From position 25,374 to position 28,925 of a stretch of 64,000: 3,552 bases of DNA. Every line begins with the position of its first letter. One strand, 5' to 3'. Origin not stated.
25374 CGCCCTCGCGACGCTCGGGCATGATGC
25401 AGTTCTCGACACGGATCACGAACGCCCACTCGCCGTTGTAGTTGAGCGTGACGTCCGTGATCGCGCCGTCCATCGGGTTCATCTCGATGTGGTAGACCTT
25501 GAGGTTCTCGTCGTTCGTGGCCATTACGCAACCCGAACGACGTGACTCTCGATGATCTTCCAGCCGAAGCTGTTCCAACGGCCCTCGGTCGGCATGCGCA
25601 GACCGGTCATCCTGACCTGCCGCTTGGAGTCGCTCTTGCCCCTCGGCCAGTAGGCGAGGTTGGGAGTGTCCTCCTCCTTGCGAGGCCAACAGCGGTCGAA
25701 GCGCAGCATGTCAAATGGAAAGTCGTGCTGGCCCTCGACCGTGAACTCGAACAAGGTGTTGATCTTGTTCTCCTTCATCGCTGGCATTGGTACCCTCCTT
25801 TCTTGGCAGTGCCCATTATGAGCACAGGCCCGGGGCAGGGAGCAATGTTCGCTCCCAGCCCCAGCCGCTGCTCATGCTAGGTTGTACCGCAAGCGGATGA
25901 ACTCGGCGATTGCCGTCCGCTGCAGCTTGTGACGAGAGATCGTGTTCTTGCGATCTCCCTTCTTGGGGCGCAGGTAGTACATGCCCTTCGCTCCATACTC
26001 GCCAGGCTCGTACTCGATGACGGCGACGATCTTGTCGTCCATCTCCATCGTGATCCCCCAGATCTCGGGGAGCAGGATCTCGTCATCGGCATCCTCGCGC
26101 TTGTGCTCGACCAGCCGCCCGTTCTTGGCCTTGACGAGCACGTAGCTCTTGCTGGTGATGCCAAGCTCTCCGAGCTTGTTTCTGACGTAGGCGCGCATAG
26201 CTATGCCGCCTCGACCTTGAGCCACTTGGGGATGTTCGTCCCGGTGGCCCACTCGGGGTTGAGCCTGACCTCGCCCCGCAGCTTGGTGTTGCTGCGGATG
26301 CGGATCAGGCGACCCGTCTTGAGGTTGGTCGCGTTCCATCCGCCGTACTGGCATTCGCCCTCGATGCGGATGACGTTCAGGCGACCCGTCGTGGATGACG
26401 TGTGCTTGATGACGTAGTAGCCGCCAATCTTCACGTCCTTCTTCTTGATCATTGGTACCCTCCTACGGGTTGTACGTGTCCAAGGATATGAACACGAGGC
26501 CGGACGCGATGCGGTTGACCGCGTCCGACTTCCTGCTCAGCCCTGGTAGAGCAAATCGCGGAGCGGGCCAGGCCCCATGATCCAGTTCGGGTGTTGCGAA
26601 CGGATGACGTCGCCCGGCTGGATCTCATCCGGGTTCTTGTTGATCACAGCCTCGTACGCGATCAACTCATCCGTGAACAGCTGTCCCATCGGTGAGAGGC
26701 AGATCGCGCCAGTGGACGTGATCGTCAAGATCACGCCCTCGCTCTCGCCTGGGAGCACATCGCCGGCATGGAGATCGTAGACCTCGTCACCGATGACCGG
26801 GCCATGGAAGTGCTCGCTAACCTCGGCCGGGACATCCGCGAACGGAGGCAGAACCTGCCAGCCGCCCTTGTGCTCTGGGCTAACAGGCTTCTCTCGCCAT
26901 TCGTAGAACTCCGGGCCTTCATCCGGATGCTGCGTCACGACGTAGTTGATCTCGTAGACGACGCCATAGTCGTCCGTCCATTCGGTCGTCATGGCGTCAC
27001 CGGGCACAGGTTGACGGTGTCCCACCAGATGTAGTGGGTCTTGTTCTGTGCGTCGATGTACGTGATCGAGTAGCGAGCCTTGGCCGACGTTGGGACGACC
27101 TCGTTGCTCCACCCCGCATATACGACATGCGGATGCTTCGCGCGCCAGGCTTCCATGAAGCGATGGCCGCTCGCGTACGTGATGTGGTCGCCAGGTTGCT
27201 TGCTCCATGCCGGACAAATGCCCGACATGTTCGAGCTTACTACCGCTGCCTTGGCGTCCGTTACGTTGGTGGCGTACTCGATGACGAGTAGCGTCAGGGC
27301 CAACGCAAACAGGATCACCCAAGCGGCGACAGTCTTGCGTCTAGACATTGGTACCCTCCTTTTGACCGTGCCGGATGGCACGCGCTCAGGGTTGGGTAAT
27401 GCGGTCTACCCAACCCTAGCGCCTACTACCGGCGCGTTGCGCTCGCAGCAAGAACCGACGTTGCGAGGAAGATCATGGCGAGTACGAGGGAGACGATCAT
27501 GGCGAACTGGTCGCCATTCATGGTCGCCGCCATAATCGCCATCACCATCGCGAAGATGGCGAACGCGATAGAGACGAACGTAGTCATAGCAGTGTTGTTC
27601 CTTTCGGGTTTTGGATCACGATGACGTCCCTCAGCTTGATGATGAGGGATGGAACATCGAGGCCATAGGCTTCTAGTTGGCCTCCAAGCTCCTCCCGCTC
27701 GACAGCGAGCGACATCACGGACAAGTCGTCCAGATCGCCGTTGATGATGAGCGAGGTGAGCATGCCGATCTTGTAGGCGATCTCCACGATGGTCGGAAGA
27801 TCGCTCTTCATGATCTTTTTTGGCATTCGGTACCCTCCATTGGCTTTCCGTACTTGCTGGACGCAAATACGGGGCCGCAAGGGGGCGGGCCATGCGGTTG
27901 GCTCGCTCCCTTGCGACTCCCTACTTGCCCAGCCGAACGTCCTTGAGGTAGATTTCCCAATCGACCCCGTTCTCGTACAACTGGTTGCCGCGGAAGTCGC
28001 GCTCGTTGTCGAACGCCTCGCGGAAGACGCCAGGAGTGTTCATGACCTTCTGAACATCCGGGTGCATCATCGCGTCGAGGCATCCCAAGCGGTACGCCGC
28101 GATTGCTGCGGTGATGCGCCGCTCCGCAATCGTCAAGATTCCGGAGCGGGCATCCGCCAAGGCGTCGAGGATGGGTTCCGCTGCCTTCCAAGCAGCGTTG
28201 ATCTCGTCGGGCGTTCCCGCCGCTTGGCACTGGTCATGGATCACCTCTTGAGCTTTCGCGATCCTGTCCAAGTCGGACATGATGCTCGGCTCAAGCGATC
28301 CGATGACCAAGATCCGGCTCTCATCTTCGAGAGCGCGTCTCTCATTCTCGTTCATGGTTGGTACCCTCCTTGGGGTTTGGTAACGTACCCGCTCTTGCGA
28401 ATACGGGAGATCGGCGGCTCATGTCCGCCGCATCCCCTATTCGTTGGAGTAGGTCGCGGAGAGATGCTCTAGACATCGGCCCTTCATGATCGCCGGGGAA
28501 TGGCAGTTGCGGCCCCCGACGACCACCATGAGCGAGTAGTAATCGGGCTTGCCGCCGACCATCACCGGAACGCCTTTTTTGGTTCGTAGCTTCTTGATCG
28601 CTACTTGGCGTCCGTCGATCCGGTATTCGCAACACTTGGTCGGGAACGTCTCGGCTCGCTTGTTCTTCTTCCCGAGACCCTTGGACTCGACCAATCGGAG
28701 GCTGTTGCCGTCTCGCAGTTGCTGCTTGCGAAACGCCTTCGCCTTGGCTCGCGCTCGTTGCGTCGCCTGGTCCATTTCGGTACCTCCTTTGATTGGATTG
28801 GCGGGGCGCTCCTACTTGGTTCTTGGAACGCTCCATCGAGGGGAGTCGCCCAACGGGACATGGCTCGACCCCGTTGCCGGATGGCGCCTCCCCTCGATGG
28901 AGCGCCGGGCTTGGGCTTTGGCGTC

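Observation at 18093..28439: Twelve stop-codon-anchored tandem-hairpin modules in the early operon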

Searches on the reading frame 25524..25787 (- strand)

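Call 54: search_protein_families(library=pfam, proteins=[window:25524-25787:-], max_evalue=0.01)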
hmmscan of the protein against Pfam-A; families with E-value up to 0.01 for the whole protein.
window:25524-25787:- (87 aa): 0 families

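Call 78: search_protein_families(library=phrogs, proteins=[window:25524-25787:-], max_evalue=0.001)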
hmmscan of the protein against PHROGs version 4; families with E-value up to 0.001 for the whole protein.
window:25524-25787:- (87 aa): 1 family
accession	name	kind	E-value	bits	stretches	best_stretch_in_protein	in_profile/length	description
phrog_11674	-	unknown function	2.1e-11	44.9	1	13-81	6-81/125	-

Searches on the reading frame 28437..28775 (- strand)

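Call 54: search_protein_families(library=pfam, proteins=[window:28437-28775:-], max_evalue=0.01)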
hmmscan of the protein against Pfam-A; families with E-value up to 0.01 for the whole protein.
window:28437-28775:- (112 aa): 1 family
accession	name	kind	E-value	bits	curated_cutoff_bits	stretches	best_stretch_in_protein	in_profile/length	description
PF22985.3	KH_BICC1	-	0.0071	16.6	27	0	56-102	17-63/73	Protein bicaudal C homolog 1, KH-like domain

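Call 78: search_protein_families(library=phrogs, proteins=[window:28437-28775:-], max_evalue=0.001)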
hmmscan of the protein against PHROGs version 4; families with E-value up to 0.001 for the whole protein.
window:28437-28775:- (112 aa): 0 families
